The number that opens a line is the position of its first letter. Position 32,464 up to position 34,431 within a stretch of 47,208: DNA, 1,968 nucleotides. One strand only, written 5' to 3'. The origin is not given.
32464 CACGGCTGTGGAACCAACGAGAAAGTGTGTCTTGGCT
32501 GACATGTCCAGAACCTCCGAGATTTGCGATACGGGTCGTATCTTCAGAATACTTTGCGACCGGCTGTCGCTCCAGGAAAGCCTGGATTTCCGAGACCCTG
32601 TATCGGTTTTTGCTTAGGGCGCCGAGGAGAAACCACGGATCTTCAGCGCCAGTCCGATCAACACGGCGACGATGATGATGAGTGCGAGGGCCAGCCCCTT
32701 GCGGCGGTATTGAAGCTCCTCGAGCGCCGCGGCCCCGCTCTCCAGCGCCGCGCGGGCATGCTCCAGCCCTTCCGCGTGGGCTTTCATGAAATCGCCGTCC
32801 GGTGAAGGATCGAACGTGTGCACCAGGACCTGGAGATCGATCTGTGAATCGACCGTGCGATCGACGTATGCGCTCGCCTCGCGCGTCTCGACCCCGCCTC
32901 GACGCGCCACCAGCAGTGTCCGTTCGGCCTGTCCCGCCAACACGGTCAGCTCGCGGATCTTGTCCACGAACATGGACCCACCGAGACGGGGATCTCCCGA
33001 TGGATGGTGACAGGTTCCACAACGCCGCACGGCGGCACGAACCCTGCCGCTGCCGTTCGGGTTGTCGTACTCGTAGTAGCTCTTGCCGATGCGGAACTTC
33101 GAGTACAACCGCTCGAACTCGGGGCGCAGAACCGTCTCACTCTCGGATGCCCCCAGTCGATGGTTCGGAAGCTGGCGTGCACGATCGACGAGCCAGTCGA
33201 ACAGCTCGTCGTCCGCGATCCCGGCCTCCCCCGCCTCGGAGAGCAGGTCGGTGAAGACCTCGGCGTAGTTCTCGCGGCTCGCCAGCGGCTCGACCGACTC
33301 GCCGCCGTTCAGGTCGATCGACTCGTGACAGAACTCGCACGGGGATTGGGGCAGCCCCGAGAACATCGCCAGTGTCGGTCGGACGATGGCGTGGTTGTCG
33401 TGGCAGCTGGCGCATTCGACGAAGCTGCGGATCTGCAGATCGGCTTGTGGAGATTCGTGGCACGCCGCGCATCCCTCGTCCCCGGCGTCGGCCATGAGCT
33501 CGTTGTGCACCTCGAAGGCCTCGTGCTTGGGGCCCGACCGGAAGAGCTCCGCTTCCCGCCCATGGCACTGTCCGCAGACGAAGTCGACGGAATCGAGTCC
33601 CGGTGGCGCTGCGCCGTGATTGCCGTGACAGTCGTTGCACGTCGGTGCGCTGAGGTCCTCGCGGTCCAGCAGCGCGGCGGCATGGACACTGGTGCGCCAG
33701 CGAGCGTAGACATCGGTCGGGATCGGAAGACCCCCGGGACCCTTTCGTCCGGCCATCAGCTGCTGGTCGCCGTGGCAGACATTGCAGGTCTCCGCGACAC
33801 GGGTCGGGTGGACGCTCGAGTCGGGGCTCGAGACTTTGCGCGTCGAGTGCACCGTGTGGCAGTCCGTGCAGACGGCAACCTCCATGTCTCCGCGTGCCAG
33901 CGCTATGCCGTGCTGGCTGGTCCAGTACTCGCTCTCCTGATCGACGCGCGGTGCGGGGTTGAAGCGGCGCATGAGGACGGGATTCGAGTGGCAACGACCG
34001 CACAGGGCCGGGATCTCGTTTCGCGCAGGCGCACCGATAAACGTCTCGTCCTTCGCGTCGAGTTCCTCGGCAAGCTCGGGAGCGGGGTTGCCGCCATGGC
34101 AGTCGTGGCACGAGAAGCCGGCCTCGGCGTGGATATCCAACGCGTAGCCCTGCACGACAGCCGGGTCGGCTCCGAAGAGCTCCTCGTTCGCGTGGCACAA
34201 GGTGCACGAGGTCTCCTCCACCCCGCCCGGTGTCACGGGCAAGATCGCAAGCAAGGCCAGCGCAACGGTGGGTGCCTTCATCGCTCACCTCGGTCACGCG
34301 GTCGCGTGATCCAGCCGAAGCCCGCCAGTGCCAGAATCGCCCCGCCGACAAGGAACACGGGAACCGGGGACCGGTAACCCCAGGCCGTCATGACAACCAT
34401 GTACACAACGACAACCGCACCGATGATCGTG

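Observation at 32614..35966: Rieske/cytochrome b6-type complex with an 11-haem membrane-anchored cytochrome in place of cytochrome c1/f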

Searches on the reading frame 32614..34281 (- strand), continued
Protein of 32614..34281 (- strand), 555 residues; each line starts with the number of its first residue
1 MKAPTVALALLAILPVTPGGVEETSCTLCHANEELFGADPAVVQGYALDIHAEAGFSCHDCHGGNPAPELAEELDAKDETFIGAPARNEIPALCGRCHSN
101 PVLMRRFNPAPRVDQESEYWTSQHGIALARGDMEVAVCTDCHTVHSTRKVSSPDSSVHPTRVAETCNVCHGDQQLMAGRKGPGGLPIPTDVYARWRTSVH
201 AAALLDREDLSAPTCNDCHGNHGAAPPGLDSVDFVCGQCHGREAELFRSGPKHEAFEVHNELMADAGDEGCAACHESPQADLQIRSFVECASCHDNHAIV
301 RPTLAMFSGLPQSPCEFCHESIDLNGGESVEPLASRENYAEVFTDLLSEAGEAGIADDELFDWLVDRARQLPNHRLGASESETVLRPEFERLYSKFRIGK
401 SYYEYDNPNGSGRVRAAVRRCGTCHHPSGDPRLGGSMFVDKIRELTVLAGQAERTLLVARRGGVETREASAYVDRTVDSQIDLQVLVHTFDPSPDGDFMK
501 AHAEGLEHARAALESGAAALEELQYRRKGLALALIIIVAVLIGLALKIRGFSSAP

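Call 61: find_encoding_contigs(protein=P0150, flank=5000, max_places=3)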
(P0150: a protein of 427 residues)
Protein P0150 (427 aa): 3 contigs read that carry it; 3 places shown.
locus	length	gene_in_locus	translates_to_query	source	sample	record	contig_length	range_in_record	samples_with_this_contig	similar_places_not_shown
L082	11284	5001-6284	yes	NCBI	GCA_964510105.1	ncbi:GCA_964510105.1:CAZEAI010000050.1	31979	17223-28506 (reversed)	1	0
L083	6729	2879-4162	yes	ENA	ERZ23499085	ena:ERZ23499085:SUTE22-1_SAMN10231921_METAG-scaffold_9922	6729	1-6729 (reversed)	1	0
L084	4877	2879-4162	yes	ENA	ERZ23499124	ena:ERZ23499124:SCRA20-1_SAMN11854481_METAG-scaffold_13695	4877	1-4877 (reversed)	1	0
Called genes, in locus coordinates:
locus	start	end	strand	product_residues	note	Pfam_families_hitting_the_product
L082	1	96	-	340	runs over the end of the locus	PF03444:WHD_HrcA (weak), PF01628:HrcA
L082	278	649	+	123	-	PF20460:DUF6713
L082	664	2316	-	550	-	PF04909:Amidohydro_2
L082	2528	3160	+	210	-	-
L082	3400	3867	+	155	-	PF25471:TM_PetC (weak), PF00355:Rieske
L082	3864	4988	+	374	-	PF00033:Cytochrome_B, PF13631:Cytochrom_B_N_2, PF00032:Cytochrom_B_C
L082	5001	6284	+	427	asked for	PF02085:Cytochrom_CIII (faint), PF09699:Paired_CXXCH_1 (faint), PF14522:Cytochrome_C7 (faint), PF14537:Cytochrom_c3_2 (faint)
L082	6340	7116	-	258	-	PF00106:adh_short, PF08659:KR, PF13561:adh_short_C2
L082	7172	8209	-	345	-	PF13088:BNR_2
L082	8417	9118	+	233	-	PF09837:DUF2064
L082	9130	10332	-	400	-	PF12704:MacB_PCD, PF02687:FtsX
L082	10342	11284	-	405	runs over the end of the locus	PF12704:MacB_PCD, PF02687:FtsX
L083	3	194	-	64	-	?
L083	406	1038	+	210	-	-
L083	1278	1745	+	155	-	PF25471:TM_PetC (weak), PF00355:Rieske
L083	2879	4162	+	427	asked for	PF02085:Cytochrom_CIII (faint), PF09699:Paired_CXXCH_1 (faint), PF14522:Cytochrome_C7 (faint), PF14537:Cytochrom_c3_2 (faint)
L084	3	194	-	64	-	?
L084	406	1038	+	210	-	-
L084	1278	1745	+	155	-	PF25471:TM_PetC (weak), PF00355:Rieske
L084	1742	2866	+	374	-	PF00033:Cytochrome_B, PF13631:Cytochrom_B_N_2, PF00032:Cytochrom_B_C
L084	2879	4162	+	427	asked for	PF02085:Cytochrom_CIII (faint), PF09699:Paired_CXXCH_1 (faint), PF14522:Cytochrome_C7 (faint), PF14537:Cytochrom_c3_2 (faint)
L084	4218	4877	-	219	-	?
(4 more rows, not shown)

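Call 62: find_encoding_contigs(protein=P0252, flank=5000, max_places=3)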
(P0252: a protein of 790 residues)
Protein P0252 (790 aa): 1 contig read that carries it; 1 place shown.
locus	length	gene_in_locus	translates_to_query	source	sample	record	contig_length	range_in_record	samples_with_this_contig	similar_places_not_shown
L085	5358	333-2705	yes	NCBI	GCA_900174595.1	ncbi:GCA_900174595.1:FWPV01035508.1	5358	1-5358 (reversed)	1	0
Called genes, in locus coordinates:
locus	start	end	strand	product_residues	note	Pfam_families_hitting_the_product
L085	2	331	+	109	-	?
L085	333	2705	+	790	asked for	PF00033:Cytochrome_B, PF13631:Cytochrom_B_N_2, PF00032:Cytochrom_B_C, PF09699:Paired_CXXCH_1 (faint), PF14522:Cytochrome_C7 (faint), PF22113:Mtrc-MtrF_II-IV_dom (faint), PF14537:Cytochrom_c3_2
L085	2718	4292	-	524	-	-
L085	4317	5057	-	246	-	PF05724:TPMT (weak), PF03848:TehB, PF05175:MTS (weak), PF13489:Methyltransf_23, PF13847:Methyltransf_31, PF08241:Methyltransf_11, PF08242:Methyltransf_12, PF13649:Methyltransf_25, +2 more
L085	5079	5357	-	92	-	?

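Call 63: list_cluster_members(proteins=[P0150, P0158, P0169, P0185, P0145, P0121, P0122, P0124, P0252, P0126])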
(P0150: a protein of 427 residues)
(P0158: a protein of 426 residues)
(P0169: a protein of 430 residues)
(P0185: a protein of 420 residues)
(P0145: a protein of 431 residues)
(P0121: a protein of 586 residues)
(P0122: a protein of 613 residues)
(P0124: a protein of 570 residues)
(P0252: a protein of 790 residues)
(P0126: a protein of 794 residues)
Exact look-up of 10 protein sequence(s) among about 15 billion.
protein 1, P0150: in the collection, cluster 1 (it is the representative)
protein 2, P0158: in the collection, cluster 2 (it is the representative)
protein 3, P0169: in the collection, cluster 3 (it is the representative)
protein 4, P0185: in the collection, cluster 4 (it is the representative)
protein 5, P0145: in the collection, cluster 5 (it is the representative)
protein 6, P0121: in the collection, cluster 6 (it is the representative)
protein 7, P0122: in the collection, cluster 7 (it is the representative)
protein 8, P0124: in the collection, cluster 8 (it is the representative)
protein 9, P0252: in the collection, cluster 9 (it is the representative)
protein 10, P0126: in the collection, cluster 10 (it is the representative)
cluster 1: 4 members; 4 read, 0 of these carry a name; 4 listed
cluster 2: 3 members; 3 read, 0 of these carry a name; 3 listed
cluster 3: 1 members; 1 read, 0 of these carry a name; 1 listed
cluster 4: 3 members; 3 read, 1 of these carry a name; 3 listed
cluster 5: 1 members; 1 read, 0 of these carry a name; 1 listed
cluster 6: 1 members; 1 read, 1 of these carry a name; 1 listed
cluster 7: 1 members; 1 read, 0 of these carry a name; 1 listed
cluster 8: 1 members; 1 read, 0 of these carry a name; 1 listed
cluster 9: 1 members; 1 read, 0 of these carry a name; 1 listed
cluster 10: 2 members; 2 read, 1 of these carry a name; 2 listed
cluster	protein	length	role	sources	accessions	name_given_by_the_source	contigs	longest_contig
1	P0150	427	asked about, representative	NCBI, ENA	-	-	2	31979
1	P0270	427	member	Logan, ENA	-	-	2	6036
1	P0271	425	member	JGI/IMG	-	-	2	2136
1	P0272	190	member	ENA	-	-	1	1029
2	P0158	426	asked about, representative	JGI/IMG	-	-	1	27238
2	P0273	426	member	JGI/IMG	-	-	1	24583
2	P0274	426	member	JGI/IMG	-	-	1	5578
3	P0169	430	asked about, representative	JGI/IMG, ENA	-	-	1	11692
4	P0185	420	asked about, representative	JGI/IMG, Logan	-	-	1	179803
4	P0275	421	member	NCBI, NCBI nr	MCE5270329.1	cytochrome c3 family protein [bacterium]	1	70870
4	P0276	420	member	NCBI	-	-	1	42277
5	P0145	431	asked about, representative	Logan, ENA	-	-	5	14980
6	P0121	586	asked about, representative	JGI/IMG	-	hypothetical protein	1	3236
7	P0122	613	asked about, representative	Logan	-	-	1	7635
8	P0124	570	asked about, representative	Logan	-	-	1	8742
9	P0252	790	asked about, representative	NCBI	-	-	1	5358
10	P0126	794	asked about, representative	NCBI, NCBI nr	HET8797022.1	MAG TPA: cytochrome b N-terminal domain-containing protein, partial [Thermoanaerobaculia ... | cytochrome b N-terminal domain-containing protein [Thermoanaerobaculia bacterium]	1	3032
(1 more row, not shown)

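Call 64: find_encoding_contigs(protein=P0185, flank=6000, max_places=2)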
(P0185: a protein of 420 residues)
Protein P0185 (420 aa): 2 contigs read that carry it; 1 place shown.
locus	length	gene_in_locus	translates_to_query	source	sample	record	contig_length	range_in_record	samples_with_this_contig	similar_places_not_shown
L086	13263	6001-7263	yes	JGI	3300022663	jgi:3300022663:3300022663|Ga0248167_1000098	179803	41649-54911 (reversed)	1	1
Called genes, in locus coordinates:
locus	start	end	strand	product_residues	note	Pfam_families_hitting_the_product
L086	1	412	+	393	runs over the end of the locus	-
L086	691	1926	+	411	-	-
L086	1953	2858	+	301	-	PF02085:Cytochrom_CIII (faint), PF14522:Cytochrome_C7 (weak), PF14537:Cytochrom_c3_2, PF22113:Mtrc-MtrF_II-IV_dom (faint), PF14522:Cytochrome_C7 (weak)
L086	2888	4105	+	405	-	PF14522:Cytochrome_C7 (faint), PF14537:Cytochrom_c3_2 (faint), PF22113:Mtrc-MtrF_II-IV_dom (weak)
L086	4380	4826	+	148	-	PF25471:TM_PetC, PF00355:Rieske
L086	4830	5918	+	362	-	PF00033:Cytochrome_B, PF13631:Cytochrom_B_N_2, PF00032:Cytochrom_B_C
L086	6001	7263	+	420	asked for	PF14522:Cytochrome_C7 (faint), PF22678:Cytochrom_c_NrfB-like (faint), PF14537:Cytochrom_c3_2 (weak), PF09699:Paired_CXXCH_1 (weak)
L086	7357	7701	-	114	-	PF14358:DUF4405 (weak)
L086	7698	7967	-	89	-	PF13534:Fer4_17 (faint), PF13183:Fer4_8 (faint), PF13187:Fer4_9 (faint), PF13237:Fer4_10 (faint), PF14697:Fer4_21, PF12838:Fer4_7 (weak), PF00037:Fer4 (weak), PF12837:Fer4_6 (weak), +4 more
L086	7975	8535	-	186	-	PF00440:TetR_N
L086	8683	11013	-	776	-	PF22352:K319L-like_PKD (weak), PF02085:Cytochrom_CIII (faint), PF14522:Cytochrome_C7 (faint), PF22113:Mtrc-MtrF_II-IV_dom (faint), PF02335:Cytochrom_C552 (faint), PF13860:FlgD_ig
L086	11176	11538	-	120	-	PF13412:HTH_24 (faint), PF01022:HTH_5, PF12840:HTH_20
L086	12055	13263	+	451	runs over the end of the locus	PF05448:AXE1, PF00326:Peptidase_S9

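Call 65: find_encoding_contigs(protein=P0158, flank=6000, max_places=2)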
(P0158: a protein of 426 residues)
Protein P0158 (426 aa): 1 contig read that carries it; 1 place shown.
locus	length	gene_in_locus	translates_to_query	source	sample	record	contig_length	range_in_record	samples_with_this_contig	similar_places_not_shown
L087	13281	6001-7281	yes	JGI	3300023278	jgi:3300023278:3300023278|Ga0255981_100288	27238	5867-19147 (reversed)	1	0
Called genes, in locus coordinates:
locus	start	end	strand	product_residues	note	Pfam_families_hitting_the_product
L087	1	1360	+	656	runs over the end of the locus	PF14522:Cytochrome_C7 (faint), PF09699:Paired_CXXCH_1 (faint), PF14537:Cytochrom_c3_2 (faint), PF01292:Ni_hydr_CYTB, PF14358:DUF4405 (weak)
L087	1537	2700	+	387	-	-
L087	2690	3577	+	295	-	PF14537:Cytochrom_c3_2 (faint), PF14522:Cytochrome_C7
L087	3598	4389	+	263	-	PF09698:GSu_C4xC__C2xCH (weak)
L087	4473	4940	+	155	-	PF00355:Rieske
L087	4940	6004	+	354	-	PF00033:Cytochrome_B, PF13631:Cytochrom_B_N_2, PF00032:Cytochrom_B_C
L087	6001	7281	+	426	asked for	PF09699:Paired_CXXCH_1 (faint), PF22113:Mtrc-MtrF_II-IV_dom (faint), PF02085:Cytochrom_CIII (faint), PF14522:Cytochrome_C7 (faint), PF14537:Cytochrom_c3_2 (weak)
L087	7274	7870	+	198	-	PF14522:Cytochrome_C7 (faint), PF22113:Mtrc-MtrF_II-IV_dom (weak), PF13435:Cytochrome_C554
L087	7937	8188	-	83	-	-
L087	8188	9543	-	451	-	PF03916:NrfD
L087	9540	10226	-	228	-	PF00037:Fer4 (faint), PF12797:Fer4_2 (weak), PF12837:Fer4_6 (faint), PF12838:Fer4_7 (faint), PF13237:Fer4_10 (faint), PF25160:LdpA_Fe-S-bd (faint), PF13183:Fer4_8 (faint), PF13247:Fer4_11, +3 more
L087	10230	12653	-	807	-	PF04879:Molybdop_Fe4S4 (weak), PF00384:Molybdopterin, PF01568:Molydop_binding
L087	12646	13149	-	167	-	PF02085:Cytochrom_CIII (weak), PF14522:Cytochrome_C7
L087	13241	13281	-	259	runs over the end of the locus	-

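Call 76: find_encoding_contigs(protein=P0002, flank=10000, max_places=1)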
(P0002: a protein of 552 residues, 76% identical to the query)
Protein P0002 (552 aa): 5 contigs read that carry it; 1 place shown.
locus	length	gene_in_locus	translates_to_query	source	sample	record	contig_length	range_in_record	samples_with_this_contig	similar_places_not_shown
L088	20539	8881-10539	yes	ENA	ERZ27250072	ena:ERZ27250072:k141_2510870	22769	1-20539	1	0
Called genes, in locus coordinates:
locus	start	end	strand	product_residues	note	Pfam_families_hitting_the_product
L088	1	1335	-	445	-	?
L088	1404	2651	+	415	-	PF05684:DUF819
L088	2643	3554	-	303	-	PF00892:EamA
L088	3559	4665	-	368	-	PF00106:adh_short (faint), PF01073:3Beta_HSD, PF01370:Epimerase, PF02719:Polysacc_synt_2, PF04321:RmlD_sub_bind, PF07993:NAD_binding_4, PF16363:GDP_Man_Dehyd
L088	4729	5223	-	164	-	PF08768:THAP4_heme-bd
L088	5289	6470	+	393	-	PF01168:Ala_racemase_N, PF00842:Ala_racemase_C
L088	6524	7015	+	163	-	PF03682:UPF0158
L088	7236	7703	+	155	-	PF25471:TM_PetC (weak), PF00355:Rieske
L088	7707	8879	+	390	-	PF01292:Ni_hydr_CYTB (weak), PF00033:Cytochrome_B, PF13631:Cytochrom_B_N_2, PF00032:Cytochrom_B_C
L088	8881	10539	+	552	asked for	PF02085:Cytochrom_CIII (faint), PF09699:Paired_CXXCH_1 (faint), PF14522:Cytochrome_C7 (faint), PF22113:Mtrc-MtrF_II-IV_dom (faint), PF14537:Cytochrom_c3_2 (weak)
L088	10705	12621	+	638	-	PF03264:Cytochrom_NNT (weak), PF02085:Cytochrom_CIII (faint), PF14522:Cytochrome_C7 (faint), PF14537:Cytochrom_c3_2 (faint)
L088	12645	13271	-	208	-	PF02613:Nitrate_red_del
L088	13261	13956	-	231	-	PF13237:Fer4_10 (faint), PF13247:Fer4_11, PF00037:Fer4 (weak), PF12797:Fer4_2 (weak), PF12837:Fer4_6 (weak), PF12838:Fer4_7 (weak), PF13187:Fer4_9 (weak), PF13247:Fer4_11, +1 more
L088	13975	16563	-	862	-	PF04879:Molybdop_Fe4S4, PF00384:Molybdopterin, PF01568:Molydop_binding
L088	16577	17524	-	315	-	PF03916:NrfD, PF14589:NrfD_2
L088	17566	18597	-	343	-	-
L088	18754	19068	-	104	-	PF06155:GBBH-like_N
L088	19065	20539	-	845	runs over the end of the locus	PF01751:Toprim, PF01131:Topoisom_bac, PF01396:Zn_ribbon_Top1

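Call 77: find_encoding_contigs(protein=P0007, flank=10000, max_places=1)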
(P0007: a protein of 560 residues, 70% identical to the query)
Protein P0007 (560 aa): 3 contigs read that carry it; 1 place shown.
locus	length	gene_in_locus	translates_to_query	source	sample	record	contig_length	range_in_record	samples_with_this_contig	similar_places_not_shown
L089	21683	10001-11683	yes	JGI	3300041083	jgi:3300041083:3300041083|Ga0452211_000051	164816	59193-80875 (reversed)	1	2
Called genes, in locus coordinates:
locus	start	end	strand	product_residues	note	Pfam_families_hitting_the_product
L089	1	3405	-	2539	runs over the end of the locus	PF00041:fn3 (faint), PF09699:Paired_CXXCH_1 (faint), PF14522:Cytochrome_C7 (faint), PF14537:Cytochrom_c3_2 (faint), PF09698:GSu_C4xC__C2xCH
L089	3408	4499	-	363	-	PF14522:Cytochrome_C7 (faint), PF14537:Cytochrom_c3_2 (faint), PF09699:Paired_CXXCH_1 (faint), PF22113:Mtrc-MtrF_II-IV_dom (weak)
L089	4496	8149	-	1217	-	PF03160:Calx-beta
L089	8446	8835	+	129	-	PF00355:Rieske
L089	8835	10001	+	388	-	PF00033:Cytochrome_B, PF13631:Cytochrom_B_N_2, PF00032:Cytochrom_B_C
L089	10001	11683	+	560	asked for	PF09699:Paired_CXXCH_1 (faint), PF22113:Mtrc-MtrF_II-IV_dom (faint), PF22678:Cytochrom_c_NrfB-like (faint), PF02085:Cytochrom_CIII (faint), PF14537:Cytochrom_c3_2 (weak), PF14522:Cytochrome_C7 (weak)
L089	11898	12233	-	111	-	-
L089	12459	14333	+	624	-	PF03264:Cytochrom_NNT (weak), PF14522:Cytochrome_C7 (faint), PF14537:Cytochrom_c3_2 (faint)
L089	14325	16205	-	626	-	PF14522:Cytochrome_C7 (faint), PF14537:Cytochrom_c3_2 (weak), PF01292:Ni_hydr_CYTB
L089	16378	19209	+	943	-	PF02085:Cytochrom_CIII (faint), PF09699:Paired_CXXCH_1 (faint), PF14522:Cytochrome_C7 (faint), PF14537:Cytochrom_c3_2 (faint), PF01292:Ni_hydr_CYTB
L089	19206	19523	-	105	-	PF06155:GBBH-like_N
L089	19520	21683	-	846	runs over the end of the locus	PF01751:Toprim, PF01131:Topoisom_bac, PF01396:Zn_ribbon_Top1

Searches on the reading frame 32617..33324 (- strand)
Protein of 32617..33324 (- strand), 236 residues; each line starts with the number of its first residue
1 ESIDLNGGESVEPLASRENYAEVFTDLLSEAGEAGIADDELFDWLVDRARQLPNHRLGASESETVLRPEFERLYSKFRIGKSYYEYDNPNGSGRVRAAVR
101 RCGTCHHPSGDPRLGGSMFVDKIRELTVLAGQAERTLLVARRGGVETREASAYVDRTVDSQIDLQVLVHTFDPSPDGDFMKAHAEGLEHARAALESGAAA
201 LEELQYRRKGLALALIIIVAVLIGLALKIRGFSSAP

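Call 43: search_protein_families(library=pfam, proteins=[window:32617-33324:-], max_evalue=10)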
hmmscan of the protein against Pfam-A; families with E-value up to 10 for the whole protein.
seq(236 aa): 0 families
